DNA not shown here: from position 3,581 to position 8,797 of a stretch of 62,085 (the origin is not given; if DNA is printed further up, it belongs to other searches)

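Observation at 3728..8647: AT-rich single-gene islet encoding a DEDD exonuclease + RecQ core + UvrD-like helicase fusion (1639 aa)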

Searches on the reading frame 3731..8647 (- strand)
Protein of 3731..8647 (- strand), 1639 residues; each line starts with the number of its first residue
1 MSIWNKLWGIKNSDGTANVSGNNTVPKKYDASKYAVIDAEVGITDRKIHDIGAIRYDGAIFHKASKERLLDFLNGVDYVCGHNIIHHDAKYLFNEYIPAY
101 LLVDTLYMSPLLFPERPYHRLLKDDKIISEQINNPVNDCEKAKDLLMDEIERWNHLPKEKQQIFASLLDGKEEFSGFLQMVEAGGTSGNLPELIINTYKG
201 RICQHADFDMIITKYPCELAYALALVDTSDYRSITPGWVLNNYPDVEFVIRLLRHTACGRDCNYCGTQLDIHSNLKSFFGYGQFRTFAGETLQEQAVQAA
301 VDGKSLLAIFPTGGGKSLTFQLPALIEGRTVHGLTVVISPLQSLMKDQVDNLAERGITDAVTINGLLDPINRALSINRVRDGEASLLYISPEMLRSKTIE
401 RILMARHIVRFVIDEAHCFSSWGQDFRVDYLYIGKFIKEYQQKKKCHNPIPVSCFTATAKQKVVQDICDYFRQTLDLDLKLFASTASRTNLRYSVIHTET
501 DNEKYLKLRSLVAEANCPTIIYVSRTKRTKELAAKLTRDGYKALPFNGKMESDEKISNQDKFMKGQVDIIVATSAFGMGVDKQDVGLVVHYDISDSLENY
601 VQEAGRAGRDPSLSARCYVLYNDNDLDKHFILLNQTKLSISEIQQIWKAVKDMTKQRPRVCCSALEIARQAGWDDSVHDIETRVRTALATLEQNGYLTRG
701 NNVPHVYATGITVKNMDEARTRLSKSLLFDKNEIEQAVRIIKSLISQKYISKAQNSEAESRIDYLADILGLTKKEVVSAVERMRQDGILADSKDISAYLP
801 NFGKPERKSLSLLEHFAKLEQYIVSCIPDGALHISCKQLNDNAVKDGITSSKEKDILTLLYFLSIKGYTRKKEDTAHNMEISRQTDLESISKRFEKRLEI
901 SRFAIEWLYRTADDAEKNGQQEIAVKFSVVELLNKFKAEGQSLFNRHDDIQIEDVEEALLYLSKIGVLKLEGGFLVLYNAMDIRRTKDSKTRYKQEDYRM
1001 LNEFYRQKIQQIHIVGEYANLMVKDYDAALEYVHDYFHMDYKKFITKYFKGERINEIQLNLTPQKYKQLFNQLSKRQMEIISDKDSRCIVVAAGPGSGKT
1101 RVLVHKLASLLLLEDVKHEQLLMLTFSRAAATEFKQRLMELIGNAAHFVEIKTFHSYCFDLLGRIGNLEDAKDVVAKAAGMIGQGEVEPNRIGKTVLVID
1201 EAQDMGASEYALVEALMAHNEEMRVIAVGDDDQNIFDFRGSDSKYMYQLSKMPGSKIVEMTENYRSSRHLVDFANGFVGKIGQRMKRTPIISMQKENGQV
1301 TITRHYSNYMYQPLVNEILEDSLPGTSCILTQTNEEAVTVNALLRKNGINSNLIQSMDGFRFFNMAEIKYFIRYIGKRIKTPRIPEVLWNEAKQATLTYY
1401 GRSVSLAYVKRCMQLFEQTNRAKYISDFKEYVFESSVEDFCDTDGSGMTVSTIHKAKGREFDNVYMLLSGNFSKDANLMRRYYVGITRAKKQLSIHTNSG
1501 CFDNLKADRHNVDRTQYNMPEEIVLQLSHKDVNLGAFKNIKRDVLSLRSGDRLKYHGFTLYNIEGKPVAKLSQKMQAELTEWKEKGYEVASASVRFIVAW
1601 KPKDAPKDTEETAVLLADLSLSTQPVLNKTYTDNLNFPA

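Call 4: search_protein_families(library=pfam, proteins=[window:3731-8647:-], max_evalue=0.01)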
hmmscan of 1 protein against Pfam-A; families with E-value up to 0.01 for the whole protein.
window:3731-8647:- (1639 aa): 11 families
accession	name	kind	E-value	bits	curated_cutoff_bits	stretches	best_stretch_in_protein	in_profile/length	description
PF00580.27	UvrD-helicase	-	7.7e-32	111.5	23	2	1076-1167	4-95/271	UvrD/REP helicase N-terminal domain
PF00270.35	DEAD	-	9.6e-29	100.7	26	1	292-466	3-166/167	DEAD/DEAH box helicase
PF00271.37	Helicase_C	-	1.3e-21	77.3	23.5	1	504-609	2-108/110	Helicase conserved C-terminal domain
PF13245.12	AAA_19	-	4.5e-21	75.9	25.1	1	1079-1238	3-133/134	AAA domain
PF13361.12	UvrD_C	-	7.2e-18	65.5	25.6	2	1259-1376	2-120/350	UvrD-like helicase C-terminal domain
PF01443.25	Viral_helicase1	-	1.2e-10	42.1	21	1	1413-1497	139-228/228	Viral superfamily 1 RNA helicase core domain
PF13538.12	UvrD_C_2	-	6.1e-09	36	27.4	1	1449-1494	3-50/52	UvrD-like helicase C-terminal domain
PF13604.12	AAA_30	-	5.3e-08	33.3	27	1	1077-1234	6-128/191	AAA domain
PF13401.12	AAA_22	-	2.1e-07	31.8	27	1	1085-1223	4-116/130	AAA domain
PF13191.12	AAA_16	-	0.00019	22.4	32.6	1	1071-1224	10-163/167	AAA ATPase domain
PF09848.15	SLFN-g3_helicase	-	0.0021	17.9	24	1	1087-1280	2-177/354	Schlafen group 3, DNA/RNA helicase domain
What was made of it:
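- On UvrD-like SF1A helicase superfamily: PF00580 111.5 bits and PF13361 65.5 bits (call 4).
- Checked: Pfam scores DEAD 292-466 (1e-28), Helicase_C 504-609 (1e-21), UvrD-helicase from 1076 (8e-32) and UvrD_C/UvrD_C_2 up to 1497 (call 4).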

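Call 5: search_protein_families(library=padloc, proteins=[window:3731-8647:-], max_evalue=0.01)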
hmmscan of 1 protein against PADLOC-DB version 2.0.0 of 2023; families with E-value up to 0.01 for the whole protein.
window:3731-8647:- (1639 aa): 69 families (the best 25 are shown)
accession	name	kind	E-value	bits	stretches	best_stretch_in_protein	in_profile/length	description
PDLC02864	DpdF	-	1.5e-95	319.3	1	271-654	10-371/610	DpdF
PDLC02861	DpdF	-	4.3e-87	290.8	1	270-637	15-359/611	DpdF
PDLC02870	DpdF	-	3.5e-78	261.4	1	277-653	7-361/534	DpdF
PDLC03928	PsyrT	-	4.4e-77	257.9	1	274-654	11-378/689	-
PDLC01089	C3a193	-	2.7e-59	199.5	1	303-657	266-628/983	poss. alt. Cas3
PDLC02865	DpdF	-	4.1e-53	178.4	1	272-629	748-1088/1499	DpdF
PDLC02872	DpdF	-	6.6e-50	168.5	1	284-655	154-539/859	DpdF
PDLC00117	GajB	-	4.5e-48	162.2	3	1196-1352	221-378/604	UrvD helicase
PDLC02855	DpdF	-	1.4e-46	157.2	1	293-657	144-515/825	DpdF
PDLC02867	DpdF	-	4.5e-45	152.2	1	274-649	123-506/855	DpdF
PDLC03802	RTasHel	-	1.1e-44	151.4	3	1071-1174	4-105/675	DRT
PDLC02859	DpdF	-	4e-43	145.7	1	284-614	96-419/545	DpdF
PDLC02868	DpdF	-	1.5e-42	143.4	2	277-513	332-557/1078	DpdF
PDLC00132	GajB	-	1.1e-40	138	3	1072-1167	3-94/625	UrvD helicase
PDLC00114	GajB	-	2.9e-40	136.5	2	1069-1167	4-101/635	UrvD helicase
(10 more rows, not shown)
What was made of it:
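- Closest known: Gabija. Same: The C-terminal motor hits GajB models (E down to 4.5e-48, call 5).
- Closest known: RecQ-like helicases of defence systems: DpdF. Same: They are the best PADLOC hits for residues 270-657 (DpdF 319 bits, PsyrT 258 bits, call 5).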

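Call 6: search_protein_families(library=ncbifam, proteins=[window:3731-8647:-], max_evalue=0.01)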
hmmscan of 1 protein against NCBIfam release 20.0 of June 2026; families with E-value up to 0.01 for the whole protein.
window:3731-8647:- (1639 aa): 42 families (the best 25 are shown)
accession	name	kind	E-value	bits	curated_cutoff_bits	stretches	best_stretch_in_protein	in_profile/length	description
TIGR01389.1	recQ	equivalog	4.4e-93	312.7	640.2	1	274-670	4-377/591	DNA helicase RecQ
TIGR00614.1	recQ_fam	subfamily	2.9e-80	270.3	219.8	1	275-638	3-347/470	RecQ family ATP-dependent DNA helicase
NF008279.0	PRK11057.1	equivalog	2.4e-72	244.3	1015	1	273-628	15-347/608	ATP-dependent DNA helicase RecQ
NF041063.1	DpdF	equivalog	7.7e-64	216.6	550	1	276-658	132-519/813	protein DpdF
TIGR01073.1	pcrA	equivalog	6.6e-40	137.2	911.2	3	1070-1163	2-94/725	DNA helicase PcrA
NF008743.0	PRK11773.1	equivalog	3.3e-36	124.9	965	3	1067-1162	4-98/720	DNA helicase II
TIGR01075.1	uvrD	equivalog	1.7e-35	122.5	1144.45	3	1070-1162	2-93/715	DNA helicase II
TIGR01074.1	rep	equivalog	3e-31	108.4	951.45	3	1196-1375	209-389/668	DNA helicase Rep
NF008276.0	PRK11054.1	equivalog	8.7e-29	100.5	543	2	1052-1162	171-283/684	DNA helicase IV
NF053631.1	RNA_helic_CshA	equivalog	1.9e-22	79.7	646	1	291-620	24-342/434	degradosome RNA helicase CshA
NF008172.0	PRK10919.1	equivalog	5.7e-22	77.7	1168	2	1196-1278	210-291/673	DNA helicase Rep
NF008394.0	PRK11192.1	equivalog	1.8e-20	73.2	507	1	291-609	28-340/441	ATP-dependent RNA helicase SrmB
TIGR00609.1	recB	equivalog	3.4e-20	71.8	696.05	2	1196-1281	374-458/1175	exodeoxyribonuclease V subunit beta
NF008642.0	PRK11634.1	equivalog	1.6e-15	56.6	989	1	453-625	184-352/628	DEAD/DEAH family ATP-dependent RNA helicase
NF053711.1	RNA_heli_RhlE1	exception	2.8e-14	52.7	750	1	291-610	26-338/434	RNA helicase RhlE1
TIGR02784.1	addA_alphas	equivalog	3.2e-13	49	860.75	1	1089-1144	13-67/1138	double-strand break repair helicase AddA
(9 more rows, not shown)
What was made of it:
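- On RecQ family helicases (NCBIfam TIGR00614, subfamily): 270.3 bits against a cutoff of 219.8, covering residues 275-638 (call 6).
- On Bacterial RecQ proper (TIGR01389 / PRK11057 equivalogs): 312.7 bits against a cutoff of 640.2, and 244 against 1015 (call 6).
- On UvrD / PcrA / Rep / helicase IV (equivalogs): PcrA 137 against 911, UvrD 122 against 1144, Rep 108 against 951, helicase IV 100 against 543 (call 6).
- On Dpd system (DpdF): NF041063 scores 216.6 against 550 (call 6).
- Closest known: Two-motor helicase-nucleases RecBCD / AddAB / AdnAB. Different: The RecB equivalog scores far below cutoff (71.8 against 696 bits, call 6).
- Closest known: RecQ-like helicases of defence systems: DpdF. 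Different: The NCBIfam DpdF equivalog scores 216.6 against a cutoff of 550 (call 6).
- Checked: NCBIfam recQ_fam TIGR00614 scores 270 bits against a cutoff of 219.8 (call 6).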
